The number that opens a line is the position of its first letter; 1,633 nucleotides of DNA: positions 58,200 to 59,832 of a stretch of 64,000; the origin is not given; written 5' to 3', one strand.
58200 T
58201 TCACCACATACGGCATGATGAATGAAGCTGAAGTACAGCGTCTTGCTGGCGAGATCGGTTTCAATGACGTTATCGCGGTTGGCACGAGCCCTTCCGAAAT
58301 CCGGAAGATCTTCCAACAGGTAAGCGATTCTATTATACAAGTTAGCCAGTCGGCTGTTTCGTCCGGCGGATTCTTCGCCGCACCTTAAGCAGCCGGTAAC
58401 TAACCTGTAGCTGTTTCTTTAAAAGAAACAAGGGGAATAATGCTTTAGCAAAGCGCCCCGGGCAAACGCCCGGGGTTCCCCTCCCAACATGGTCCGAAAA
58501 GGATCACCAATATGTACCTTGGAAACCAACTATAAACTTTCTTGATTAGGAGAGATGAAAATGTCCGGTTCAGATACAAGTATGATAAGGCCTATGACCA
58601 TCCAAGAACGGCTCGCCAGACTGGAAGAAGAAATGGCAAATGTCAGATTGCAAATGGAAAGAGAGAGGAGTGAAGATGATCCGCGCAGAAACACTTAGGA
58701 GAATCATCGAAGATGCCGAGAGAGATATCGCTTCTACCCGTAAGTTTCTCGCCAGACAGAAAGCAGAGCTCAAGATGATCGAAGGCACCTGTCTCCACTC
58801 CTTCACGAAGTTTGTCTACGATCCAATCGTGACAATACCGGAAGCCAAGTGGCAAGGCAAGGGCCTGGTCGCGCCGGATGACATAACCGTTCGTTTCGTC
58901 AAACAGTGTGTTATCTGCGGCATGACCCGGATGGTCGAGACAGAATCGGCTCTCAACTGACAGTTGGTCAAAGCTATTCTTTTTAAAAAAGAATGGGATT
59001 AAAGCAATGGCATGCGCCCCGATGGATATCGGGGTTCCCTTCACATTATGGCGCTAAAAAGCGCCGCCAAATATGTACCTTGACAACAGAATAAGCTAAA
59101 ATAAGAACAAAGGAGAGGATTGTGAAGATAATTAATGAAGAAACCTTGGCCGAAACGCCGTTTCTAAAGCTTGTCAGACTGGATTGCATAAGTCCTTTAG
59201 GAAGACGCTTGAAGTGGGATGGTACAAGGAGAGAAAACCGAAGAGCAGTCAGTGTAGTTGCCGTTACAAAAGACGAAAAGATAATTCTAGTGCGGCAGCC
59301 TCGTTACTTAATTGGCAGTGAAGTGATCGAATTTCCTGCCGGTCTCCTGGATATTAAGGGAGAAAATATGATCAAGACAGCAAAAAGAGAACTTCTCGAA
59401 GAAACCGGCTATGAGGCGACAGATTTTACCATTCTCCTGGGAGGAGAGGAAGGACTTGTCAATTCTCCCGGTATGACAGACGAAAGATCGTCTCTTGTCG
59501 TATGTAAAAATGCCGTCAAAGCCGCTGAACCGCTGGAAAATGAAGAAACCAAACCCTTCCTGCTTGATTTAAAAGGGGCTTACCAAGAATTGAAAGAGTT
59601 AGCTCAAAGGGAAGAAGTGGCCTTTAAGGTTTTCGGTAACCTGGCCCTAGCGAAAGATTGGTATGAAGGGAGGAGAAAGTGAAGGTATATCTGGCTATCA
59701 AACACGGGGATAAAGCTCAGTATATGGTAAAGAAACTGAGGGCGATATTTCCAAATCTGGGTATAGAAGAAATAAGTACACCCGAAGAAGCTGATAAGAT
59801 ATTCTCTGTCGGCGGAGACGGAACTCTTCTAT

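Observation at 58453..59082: Duplicated about 70-nt leader element with two hairpins showing compensatory base changes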

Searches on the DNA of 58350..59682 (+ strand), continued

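Call 57: search_with_rna_model(model_id=R1, sources=[L025, L026, L027], max_evalue=10, show_alignments=3)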
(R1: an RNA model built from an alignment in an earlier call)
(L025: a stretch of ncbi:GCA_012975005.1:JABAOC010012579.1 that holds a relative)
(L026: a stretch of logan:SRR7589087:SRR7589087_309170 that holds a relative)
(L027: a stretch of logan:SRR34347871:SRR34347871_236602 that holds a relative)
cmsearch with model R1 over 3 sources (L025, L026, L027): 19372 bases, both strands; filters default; matches with E-value up to 10: 4.
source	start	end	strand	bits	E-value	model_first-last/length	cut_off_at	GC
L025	3830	3957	+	72.5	1.4e-15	1-122/122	no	0.45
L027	1082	1191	+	35.8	1.1e-06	1-122/122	no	0.54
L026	2357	2441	+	30.2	2.5e-05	1-122/122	no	0.32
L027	3637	3731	-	9.9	2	1-122/122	no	0.43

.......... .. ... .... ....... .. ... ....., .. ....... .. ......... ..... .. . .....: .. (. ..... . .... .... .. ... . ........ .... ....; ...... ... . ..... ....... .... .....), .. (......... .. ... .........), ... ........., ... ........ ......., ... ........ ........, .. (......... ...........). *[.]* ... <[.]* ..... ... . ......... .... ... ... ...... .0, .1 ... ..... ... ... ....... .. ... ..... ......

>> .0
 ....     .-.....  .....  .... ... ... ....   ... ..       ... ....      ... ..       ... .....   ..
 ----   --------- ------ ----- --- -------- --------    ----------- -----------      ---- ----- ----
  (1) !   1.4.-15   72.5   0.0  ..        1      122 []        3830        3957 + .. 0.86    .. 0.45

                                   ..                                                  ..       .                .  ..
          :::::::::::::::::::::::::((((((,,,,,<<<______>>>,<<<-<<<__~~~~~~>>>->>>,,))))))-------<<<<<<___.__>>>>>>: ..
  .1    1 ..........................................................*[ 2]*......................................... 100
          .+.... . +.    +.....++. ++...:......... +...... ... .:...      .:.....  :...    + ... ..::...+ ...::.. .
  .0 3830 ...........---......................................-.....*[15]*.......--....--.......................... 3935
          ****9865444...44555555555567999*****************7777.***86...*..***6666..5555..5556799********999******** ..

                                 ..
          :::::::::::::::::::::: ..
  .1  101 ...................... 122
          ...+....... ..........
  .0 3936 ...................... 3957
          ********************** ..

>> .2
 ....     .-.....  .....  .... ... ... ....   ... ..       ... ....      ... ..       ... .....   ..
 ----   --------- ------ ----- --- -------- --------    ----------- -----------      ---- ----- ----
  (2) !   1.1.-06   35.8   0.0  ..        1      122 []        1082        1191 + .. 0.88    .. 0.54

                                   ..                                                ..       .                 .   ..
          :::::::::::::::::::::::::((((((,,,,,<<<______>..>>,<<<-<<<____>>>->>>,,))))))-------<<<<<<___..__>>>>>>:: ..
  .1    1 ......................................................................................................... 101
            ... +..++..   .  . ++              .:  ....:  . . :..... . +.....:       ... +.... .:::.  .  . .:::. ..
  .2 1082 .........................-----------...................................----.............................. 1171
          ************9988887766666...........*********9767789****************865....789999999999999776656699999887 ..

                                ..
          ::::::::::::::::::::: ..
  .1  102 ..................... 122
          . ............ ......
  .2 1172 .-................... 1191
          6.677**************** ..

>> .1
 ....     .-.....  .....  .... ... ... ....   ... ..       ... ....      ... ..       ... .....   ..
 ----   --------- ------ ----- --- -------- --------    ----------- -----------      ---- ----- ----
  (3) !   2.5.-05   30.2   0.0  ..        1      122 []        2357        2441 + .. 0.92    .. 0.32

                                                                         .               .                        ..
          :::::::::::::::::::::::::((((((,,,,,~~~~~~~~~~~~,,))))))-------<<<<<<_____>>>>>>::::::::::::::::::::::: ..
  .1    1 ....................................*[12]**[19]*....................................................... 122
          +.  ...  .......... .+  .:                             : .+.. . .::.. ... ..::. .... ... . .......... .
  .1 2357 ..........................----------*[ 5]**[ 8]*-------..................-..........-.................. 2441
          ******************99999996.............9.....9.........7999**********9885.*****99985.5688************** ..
